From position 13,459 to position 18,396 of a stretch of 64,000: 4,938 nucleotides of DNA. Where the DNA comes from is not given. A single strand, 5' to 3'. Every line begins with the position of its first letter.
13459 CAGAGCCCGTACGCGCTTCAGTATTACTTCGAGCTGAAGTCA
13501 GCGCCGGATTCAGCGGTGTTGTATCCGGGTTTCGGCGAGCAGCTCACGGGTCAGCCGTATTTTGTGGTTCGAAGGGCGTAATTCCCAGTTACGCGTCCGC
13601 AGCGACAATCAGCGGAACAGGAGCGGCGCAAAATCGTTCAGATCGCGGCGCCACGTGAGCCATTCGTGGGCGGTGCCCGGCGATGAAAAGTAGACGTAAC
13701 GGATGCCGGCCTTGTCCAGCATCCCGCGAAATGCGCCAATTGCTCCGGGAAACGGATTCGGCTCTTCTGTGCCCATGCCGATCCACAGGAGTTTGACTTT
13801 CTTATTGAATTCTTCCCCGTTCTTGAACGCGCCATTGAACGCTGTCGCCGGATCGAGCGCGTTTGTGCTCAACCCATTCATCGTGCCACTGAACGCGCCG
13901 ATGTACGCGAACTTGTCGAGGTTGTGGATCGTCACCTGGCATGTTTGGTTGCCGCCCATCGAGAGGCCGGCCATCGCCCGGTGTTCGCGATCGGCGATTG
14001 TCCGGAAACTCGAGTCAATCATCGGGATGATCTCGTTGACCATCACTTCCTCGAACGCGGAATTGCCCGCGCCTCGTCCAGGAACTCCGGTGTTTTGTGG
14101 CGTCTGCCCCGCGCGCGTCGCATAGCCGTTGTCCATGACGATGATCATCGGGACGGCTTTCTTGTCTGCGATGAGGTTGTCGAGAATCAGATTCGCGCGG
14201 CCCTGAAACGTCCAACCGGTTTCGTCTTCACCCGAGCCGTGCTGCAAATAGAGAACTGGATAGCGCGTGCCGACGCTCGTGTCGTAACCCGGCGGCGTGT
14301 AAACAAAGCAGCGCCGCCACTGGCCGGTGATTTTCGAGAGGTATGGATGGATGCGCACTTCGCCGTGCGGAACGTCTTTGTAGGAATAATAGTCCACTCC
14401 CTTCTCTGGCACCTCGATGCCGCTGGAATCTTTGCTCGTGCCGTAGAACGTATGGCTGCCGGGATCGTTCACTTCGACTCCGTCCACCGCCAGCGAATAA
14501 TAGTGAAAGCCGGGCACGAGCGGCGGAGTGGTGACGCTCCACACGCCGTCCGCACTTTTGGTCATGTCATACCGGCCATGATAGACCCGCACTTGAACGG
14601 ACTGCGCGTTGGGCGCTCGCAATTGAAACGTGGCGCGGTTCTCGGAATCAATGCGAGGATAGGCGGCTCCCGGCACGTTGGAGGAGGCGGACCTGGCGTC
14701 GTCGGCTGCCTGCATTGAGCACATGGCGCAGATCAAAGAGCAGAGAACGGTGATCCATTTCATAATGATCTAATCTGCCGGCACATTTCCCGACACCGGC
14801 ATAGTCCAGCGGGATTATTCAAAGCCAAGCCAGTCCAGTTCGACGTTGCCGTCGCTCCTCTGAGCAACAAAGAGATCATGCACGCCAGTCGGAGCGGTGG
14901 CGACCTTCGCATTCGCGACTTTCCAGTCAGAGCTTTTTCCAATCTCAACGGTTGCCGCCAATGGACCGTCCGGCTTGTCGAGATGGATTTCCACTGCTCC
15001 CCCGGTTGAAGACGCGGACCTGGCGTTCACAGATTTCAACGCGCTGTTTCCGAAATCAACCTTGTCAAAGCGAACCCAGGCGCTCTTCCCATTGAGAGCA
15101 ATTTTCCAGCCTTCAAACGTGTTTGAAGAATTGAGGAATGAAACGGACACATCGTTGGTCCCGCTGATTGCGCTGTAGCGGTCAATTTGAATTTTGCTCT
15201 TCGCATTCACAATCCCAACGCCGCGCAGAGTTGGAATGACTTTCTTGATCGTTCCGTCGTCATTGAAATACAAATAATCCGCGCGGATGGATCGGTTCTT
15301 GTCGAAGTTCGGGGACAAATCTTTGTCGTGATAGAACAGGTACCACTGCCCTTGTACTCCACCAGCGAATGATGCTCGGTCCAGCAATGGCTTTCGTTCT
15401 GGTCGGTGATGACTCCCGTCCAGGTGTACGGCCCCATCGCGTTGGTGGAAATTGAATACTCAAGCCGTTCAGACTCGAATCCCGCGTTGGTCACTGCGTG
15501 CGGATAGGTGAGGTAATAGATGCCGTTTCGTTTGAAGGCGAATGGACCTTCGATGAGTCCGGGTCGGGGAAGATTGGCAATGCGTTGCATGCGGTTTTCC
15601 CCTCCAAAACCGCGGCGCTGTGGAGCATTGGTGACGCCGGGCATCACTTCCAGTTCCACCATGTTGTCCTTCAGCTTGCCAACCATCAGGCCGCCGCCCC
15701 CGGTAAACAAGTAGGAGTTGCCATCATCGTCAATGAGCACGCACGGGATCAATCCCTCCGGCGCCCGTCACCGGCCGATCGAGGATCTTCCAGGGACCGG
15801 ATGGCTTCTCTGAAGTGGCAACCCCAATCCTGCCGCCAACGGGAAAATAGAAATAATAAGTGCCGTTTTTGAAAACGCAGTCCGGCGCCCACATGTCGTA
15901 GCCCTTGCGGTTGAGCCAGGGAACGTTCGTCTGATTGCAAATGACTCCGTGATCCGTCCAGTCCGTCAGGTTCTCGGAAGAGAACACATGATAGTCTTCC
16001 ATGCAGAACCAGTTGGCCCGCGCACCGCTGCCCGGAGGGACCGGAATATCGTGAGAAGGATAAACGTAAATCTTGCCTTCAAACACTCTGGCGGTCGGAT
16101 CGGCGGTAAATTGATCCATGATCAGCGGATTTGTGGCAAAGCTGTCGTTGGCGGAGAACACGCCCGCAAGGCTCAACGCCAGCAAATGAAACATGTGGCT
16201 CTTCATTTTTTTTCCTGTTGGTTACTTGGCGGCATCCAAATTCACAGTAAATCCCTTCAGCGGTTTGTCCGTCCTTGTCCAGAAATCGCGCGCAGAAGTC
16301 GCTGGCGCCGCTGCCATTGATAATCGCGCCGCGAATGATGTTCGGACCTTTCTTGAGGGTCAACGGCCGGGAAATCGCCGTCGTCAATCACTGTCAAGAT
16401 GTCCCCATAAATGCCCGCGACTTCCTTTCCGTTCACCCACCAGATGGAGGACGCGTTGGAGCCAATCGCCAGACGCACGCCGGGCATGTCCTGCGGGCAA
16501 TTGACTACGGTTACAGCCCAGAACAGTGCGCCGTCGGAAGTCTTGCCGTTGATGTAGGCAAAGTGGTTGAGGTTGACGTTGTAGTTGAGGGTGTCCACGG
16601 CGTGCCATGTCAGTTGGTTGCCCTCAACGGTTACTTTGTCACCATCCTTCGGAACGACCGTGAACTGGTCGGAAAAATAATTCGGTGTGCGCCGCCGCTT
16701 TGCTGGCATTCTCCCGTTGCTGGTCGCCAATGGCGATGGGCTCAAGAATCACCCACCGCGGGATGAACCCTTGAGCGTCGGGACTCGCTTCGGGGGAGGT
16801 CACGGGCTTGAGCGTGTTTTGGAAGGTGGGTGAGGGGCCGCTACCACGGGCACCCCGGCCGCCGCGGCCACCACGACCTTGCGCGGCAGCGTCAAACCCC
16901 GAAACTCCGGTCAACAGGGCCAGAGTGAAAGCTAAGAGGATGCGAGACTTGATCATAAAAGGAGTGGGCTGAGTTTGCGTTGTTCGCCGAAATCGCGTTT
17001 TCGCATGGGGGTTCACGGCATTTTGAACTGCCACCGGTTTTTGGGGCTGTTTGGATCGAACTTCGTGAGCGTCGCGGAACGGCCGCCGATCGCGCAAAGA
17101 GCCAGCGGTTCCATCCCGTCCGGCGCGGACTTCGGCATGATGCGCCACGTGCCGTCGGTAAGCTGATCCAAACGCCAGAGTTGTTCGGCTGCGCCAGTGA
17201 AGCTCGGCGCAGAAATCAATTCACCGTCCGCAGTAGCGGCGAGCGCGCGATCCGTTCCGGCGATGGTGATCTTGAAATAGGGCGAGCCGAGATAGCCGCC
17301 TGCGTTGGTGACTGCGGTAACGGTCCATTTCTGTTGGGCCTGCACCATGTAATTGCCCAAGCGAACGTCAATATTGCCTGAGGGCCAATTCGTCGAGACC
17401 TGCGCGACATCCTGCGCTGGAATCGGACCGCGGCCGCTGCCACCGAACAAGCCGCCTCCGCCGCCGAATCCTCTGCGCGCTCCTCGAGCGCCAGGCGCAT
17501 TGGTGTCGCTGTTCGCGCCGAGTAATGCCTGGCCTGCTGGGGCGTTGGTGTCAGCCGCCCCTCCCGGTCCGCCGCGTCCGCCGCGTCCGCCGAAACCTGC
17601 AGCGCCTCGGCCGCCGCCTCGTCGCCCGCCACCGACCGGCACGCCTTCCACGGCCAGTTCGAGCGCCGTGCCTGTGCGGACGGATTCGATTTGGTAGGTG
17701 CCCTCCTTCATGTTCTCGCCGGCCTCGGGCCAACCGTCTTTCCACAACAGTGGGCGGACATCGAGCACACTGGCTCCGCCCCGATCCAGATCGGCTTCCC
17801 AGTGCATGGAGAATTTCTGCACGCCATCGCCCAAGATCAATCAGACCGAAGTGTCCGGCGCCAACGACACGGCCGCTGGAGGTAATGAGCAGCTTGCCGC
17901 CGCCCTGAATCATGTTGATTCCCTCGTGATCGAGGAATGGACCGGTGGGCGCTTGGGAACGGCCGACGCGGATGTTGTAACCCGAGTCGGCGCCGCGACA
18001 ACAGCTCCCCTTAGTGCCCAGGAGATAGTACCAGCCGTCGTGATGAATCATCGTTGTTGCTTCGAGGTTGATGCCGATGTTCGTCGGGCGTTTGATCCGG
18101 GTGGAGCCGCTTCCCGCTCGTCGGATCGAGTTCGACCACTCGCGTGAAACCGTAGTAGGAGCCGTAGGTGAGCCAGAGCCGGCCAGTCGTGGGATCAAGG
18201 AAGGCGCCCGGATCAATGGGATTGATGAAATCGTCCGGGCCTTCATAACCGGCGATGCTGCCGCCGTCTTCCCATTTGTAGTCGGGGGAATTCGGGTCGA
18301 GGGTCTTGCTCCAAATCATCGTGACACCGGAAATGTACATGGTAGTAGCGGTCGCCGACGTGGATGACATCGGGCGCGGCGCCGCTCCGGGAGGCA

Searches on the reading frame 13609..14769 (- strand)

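Call 24: search_protein_families(library=pfam, proteins=[window:13609-14769:-], max_evalue=0.01)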
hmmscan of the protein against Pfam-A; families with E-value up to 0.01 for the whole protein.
window:13609-14769:- (386 aa): 1 family
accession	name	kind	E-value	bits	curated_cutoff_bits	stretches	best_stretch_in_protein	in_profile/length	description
PF00756.26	Esterase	-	1.6e-21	77.7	22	1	145-337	1-195/251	Putative esterase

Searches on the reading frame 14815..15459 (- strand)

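Call 24: search_protein_families(library=pfam, proteins=[window:14815-15459:-], max_evalue=0.01)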
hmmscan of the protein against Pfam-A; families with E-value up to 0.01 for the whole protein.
window:14815-15459:- (214 aa): 2 families
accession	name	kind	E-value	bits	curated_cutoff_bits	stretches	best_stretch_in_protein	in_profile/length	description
PF03422.21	CBM_6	-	4.5e-16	59.7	28.9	1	105-214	10-124/125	Carbohydrate binding module (family 6)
PF18099.7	CBM_35_2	-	0.0026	18.2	23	1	113-211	12-110/112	Carbohydrate binding module (family 35)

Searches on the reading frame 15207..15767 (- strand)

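Call 24: search_protein_families(library=pfam, proteins=[window:15207-15767:-], max_evalue=0.01)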
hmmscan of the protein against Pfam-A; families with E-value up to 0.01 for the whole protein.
window:15207-15767:- (186 aa): 1 family
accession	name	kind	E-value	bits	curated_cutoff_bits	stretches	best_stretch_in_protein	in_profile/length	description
PF04616.20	Glyco_hydro_43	-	2.2e-11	44.1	32.2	1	8-138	124-250/288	Glycosyl hydrolases family 43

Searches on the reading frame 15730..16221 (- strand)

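Call 24: search_protein_families(library=pfam, proteins=[window:15730-16221:-], max_evalue=0.01)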
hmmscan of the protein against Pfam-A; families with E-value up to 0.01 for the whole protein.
window:15730-16221:- (163 aa): 1 family
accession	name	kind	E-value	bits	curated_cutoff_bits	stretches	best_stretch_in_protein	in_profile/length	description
PF04616.20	Glyco_hydro_43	-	4e-18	66.2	32.2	1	30-160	2-125/288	Glycosyl hydrolases family 43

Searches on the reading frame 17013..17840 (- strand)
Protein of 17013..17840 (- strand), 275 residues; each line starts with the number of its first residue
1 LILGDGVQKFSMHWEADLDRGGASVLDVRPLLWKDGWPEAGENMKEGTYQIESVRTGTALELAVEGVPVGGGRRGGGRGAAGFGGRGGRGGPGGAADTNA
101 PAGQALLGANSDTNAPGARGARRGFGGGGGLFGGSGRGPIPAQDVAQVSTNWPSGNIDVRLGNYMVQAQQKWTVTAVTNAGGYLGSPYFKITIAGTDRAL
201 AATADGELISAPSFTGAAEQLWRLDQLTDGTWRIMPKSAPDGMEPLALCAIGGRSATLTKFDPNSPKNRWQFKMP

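Call 24: search_protein_families(library=pfam, proteins=[window:17013-17840:-], max_evalue=0.01)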
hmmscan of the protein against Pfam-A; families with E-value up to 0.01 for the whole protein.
window:17013-17840:- (275 aa): 1 family
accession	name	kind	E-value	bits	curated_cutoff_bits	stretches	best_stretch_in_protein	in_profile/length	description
PF14200.12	RicinB_lectin_2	-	2.7e-09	38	25.6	1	169-238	2-68/89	Ricin-type beta-trefoil lectin domain-like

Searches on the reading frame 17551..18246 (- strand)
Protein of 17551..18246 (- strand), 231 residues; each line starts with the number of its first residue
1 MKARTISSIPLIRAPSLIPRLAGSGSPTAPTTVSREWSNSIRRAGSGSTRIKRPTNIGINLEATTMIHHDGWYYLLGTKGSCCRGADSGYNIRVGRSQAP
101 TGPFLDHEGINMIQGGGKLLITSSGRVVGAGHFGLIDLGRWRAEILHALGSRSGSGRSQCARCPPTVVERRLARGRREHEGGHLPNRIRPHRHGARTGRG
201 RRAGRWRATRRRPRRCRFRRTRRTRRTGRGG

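Call 24: search_protein_families(library=pfam, proteins=[window:17551-18246:-], max_evalue=0.01)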
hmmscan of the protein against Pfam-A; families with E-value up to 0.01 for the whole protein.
window:17551-18246:- (231 aa): 1 family
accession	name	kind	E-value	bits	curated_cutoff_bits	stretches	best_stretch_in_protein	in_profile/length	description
PF04616.20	Glyco_hydro_43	-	4.1e-08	33.3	32.2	1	58-146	179-257/288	Glycosyl hydrolases family 43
